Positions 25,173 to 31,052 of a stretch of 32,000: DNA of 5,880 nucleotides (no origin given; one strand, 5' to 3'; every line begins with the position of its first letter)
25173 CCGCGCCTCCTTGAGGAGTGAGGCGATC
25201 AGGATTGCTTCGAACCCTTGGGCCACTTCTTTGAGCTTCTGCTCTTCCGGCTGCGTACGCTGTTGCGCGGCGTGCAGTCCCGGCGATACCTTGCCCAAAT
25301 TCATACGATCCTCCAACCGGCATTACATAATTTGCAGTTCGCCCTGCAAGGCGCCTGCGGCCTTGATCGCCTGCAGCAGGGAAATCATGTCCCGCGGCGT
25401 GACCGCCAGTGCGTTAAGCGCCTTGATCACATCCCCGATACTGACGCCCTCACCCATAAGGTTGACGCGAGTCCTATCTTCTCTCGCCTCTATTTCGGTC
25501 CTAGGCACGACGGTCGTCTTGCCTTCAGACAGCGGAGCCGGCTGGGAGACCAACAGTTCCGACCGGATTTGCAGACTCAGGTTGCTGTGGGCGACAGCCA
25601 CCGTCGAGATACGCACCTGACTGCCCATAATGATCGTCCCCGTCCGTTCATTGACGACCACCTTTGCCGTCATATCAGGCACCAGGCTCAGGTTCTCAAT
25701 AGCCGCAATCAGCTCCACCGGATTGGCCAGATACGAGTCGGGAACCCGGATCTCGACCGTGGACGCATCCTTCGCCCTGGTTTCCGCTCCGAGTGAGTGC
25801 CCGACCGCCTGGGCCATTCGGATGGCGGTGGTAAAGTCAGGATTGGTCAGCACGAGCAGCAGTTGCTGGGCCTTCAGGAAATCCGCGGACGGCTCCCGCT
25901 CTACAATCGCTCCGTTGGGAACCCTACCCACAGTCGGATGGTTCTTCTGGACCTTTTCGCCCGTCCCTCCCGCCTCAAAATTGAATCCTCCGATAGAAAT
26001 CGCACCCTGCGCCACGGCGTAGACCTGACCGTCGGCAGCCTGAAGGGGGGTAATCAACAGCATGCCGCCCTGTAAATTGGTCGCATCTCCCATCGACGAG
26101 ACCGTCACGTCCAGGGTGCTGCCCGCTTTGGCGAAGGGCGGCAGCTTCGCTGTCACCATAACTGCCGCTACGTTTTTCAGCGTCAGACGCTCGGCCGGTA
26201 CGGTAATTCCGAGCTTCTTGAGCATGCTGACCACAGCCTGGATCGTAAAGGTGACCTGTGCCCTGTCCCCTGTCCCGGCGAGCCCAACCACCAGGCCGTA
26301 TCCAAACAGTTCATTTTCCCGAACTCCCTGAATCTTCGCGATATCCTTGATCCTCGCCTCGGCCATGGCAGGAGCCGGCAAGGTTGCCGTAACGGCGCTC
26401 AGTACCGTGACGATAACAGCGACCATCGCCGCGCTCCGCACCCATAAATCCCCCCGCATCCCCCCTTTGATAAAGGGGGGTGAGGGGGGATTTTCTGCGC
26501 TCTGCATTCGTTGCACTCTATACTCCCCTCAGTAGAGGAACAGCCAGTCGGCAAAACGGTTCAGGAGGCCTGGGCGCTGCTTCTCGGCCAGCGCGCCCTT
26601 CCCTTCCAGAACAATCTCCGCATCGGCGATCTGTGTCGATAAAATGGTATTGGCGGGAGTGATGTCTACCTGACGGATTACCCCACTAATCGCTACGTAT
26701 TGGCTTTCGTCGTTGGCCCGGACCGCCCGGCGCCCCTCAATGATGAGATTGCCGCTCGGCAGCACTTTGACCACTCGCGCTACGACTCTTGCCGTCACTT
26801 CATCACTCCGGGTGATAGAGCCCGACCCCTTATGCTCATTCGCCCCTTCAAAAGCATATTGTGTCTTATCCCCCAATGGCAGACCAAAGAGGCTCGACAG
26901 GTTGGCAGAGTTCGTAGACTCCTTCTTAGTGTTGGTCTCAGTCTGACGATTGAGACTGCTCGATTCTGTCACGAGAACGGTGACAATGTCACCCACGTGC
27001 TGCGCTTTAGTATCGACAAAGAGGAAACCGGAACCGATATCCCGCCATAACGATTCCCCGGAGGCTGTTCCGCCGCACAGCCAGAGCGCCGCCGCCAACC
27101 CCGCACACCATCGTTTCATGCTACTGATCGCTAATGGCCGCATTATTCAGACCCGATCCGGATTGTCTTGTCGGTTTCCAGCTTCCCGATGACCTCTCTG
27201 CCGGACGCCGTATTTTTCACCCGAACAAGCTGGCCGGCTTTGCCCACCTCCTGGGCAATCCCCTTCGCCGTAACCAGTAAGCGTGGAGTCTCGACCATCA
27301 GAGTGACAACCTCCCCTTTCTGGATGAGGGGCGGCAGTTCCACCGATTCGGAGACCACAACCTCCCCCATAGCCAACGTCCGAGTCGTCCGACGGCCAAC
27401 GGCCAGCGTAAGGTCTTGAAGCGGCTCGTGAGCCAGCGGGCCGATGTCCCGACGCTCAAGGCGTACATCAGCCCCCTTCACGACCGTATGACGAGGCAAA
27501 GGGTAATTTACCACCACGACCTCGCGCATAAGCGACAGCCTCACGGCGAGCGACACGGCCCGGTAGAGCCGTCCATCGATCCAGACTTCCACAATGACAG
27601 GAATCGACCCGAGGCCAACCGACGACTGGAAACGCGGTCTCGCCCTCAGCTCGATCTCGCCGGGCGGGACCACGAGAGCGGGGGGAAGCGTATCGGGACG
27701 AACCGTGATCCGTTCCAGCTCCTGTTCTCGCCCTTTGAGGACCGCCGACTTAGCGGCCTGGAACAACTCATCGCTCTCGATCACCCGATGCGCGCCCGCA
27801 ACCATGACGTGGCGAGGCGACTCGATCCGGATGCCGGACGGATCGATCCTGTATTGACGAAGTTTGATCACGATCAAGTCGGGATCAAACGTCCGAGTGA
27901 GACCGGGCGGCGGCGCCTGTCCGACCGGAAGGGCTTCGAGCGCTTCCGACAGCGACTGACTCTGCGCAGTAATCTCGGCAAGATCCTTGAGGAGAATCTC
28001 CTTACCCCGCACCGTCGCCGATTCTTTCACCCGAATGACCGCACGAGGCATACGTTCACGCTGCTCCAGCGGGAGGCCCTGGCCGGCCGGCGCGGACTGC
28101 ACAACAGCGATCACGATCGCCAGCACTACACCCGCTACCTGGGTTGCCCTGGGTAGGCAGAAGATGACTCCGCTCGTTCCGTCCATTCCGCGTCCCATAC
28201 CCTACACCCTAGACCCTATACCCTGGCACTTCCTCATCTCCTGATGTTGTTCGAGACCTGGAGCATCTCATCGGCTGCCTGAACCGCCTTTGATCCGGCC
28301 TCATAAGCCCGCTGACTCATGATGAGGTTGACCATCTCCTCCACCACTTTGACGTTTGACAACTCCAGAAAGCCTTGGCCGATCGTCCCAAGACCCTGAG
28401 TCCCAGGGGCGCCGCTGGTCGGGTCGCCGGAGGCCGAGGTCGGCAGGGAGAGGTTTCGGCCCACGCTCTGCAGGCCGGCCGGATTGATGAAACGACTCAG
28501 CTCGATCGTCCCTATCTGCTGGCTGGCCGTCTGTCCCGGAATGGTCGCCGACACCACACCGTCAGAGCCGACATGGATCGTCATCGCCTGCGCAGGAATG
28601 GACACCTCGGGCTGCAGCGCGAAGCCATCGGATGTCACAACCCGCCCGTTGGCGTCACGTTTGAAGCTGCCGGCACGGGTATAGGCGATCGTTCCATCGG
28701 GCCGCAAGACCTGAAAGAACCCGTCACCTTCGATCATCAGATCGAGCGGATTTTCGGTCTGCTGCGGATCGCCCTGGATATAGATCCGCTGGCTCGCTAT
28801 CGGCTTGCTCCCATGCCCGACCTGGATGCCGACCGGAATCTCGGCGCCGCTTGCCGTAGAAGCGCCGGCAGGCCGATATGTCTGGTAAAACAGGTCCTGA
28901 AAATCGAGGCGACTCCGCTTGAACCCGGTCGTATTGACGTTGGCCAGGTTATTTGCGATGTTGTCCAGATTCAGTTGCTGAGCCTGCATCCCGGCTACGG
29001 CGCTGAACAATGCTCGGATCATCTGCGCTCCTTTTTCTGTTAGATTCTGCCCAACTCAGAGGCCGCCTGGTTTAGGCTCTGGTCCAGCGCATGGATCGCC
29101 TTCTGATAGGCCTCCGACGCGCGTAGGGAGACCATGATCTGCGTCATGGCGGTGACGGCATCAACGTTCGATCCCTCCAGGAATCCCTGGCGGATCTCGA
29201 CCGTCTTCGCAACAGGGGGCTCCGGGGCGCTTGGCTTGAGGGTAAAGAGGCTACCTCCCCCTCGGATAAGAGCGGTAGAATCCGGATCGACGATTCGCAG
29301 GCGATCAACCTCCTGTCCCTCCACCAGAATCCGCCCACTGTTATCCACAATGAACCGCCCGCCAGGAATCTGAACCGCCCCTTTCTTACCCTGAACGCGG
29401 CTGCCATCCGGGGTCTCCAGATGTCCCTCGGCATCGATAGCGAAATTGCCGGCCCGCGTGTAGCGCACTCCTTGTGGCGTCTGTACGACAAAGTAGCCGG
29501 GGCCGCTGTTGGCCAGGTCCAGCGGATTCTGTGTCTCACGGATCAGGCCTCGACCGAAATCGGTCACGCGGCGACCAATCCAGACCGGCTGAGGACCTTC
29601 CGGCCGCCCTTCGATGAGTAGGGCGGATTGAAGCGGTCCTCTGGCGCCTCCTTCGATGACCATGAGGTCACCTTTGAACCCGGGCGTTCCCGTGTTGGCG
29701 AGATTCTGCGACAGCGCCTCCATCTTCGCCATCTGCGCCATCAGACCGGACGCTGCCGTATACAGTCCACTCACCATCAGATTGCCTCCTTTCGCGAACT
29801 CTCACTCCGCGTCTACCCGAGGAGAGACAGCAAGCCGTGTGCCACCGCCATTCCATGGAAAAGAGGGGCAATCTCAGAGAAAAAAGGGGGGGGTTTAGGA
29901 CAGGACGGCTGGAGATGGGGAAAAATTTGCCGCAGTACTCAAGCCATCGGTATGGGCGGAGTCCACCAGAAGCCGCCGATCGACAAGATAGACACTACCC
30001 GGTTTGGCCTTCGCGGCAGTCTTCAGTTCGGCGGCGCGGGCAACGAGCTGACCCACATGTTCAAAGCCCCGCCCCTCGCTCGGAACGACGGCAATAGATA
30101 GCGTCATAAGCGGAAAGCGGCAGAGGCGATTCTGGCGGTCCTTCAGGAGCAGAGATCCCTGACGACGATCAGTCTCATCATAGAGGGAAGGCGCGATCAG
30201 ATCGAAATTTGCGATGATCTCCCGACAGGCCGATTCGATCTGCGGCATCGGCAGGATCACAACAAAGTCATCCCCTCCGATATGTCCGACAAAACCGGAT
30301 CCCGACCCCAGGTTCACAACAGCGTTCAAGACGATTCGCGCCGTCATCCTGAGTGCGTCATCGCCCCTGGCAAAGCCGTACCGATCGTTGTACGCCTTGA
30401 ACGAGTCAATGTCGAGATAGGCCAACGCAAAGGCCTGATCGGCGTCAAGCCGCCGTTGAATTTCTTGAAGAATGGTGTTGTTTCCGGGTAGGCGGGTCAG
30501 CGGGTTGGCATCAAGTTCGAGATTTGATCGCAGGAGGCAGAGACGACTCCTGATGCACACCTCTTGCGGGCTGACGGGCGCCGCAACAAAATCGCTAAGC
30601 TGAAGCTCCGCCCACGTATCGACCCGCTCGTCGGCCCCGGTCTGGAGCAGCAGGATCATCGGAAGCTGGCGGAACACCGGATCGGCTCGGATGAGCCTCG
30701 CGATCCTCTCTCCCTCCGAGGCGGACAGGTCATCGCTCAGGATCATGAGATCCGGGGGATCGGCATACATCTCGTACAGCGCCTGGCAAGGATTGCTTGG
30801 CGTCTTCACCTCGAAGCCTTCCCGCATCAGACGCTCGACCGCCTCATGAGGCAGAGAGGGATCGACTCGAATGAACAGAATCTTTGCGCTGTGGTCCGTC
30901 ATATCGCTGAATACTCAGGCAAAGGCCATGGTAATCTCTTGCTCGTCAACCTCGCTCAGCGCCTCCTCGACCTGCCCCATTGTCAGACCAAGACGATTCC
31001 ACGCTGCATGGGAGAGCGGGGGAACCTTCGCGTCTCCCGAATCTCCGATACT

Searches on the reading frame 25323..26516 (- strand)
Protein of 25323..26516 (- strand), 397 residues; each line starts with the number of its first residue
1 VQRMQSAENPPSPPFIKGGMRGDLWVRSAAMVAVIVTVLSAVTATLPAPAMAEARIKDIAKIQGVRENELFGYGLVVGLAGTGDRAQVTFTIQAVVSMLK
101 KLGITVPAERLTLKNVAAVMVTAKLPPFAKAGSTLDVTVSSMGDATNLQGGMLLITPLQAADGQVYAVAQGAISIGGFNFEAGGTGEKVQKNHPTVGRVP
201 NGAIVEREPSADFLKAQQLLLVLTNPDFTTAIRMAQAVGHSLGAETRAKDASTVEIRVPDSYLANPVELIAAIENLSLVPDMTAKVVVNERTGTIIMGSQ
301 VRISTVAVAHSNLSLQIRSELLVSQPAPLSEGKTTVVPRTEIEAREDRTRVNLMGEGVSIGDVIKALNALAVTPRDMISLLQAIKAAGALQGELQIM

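Call 10: search_protein_families(library=pfam, proteins=[window:25323-26516:-], max_evalue=0.00001)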
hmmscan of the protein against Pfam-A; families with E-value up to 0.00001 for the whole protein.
window:25323-26516:- (397 aa): 1 family
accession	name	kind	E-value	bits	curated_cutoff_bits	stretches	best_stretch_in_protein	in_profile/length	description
PF02119.21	FlgI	-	3.5e-135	450.8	25.3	1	55-396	1-343/343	Flagellar P-ring protein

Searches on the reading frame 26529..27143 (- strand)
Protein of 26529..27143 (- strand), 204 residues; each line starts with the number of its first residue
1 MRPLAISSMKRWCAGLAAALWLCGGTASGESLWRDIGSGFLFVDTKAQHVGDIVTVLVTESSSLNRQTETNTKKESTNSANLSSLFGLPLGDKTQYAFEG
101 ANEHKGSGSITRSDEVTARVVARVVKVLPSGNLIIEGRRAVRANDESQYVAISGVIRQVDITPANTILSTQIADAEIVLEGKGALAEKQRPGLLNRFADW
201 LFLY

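Call 59: search_protein_families(library=pfam, proteins=[window:26529-27143:-], max_evalue=0.000001)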
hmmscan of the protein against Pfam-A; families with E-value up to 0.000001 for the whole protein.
window:26529-27143:- (204 aa): 1 family
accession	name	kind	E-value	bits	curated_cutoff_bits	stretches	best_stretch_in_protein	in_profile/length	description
PF02107.21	FlgH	-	3.4e-50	170.5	27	1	28-202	3-171/172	Flagellar L-ring protein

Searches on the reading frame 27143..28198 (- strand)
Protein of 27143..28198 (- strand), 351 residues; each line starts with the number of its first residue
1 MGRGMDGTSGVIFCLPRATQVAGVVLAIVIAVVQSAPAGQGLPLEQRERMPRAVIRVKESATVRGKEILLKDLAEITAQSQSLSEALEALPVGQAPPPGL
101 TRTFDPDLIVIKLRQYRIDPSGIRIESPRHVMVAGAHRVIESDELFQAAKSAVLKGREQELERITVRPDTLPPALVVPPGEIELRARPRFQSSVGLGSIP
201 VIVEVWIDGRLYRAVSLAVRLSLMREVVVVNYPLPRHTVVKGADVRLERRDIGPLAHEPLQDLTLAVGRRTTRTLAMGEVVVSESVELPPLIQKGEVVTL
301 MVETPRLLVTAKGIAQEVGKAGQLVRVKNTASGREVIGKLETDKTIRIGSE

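Call 59: search_protein_families(library=pfam, proteins=[window:27143-28198:-], max_evalue=0.000001)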
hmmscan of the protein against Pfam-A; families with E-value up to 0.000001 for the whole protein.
window:27143-28198:- (351 aa): 1 family
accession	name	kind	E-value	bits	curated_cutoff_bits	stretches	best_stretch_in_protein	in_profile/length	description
PF13144.11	ChapFlgA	-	1.1e-24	87.2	23.8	1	226-348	2-122/122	Chaperone for flagella basal body P-ring formation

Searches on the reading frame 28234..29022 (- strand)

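Call 59: search_protein_families(library=pfam, proteins=[window:28234-29022:-], max_evalue=0.000001)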
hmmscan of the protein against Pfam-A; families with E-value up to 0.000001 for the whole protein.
window:28234-29022:- (262 aa): 3 families
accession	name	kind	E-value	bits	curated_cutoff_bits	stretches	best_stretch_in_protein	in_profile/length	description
PF22692.1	LlgE_F_G_D1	-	9.1e-27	93.5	27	1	96-159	1-64/64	Flagellar hook protein FlgE/F/G D1 domain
PF06429.18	Flg_bbr_C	-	6.4e-20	70.8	23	1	216-260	2-46/46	Flagellar basal body rod FlgEFG protein C-terminal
PF00460.25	Flg_bb_rod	-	1.2e-08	35.1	20.7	1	8-35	4-31/31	Flagella basal body rod protein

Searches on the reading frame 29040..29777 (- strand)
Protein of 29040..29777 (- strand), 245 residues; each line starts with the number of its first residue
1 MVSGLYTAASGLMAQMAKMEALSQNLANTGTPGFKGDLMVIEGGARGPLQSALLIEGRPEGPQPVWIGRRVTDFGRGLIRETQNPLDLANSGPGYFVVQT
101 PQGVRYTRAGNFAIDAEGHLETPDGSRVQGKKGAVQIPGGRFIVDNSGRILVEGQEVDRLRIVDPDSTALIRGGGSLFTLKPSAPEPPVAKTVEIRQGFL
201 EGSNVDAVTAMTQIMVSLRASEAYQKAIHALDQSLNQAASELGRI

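Call 59: search_protein_families(library=pfam, proteins=[window:29040-29777:-], max_evalue=0.000001)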
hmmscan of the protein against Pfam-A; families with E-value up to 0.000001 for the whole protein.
window:29040-29777:- (245 aa): 3 families
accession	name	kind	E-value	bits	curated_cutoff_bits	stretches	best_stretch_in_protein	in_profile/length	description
PF22692.1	LlgE_F_G_D1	-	1.2e-12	48.2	27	1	91-149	3-61/64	Flagellar hook protein FlgE/F/G D1 domain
PF06429.18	Flg_bbr_C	-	3.3e-11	43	23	1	196-239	1-44/46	Flagellar basal body rod FlgEFG protein C-terminal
PF00460.25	Flg_bb_rod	-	4.3e-08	33.4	20.7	1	5-35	1-31/31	Flagella basal body rod protein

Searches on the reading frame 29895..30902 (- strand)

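Call 59: search_protein_families(library=pfam, proteins=[window:29895-30902:-], max_evalue=0.000001)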
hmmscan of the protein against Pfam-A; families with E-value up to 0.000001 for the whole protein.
window:29895-30902:- (335 aa): 1 family
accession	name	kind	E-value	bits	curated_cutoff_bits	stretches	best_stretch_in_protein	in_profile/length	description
PF00990.26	GGDEF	-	7.4e-15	55.5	23.8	1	134-225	5-96/161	Diguanylate cyclase, GGDEF domain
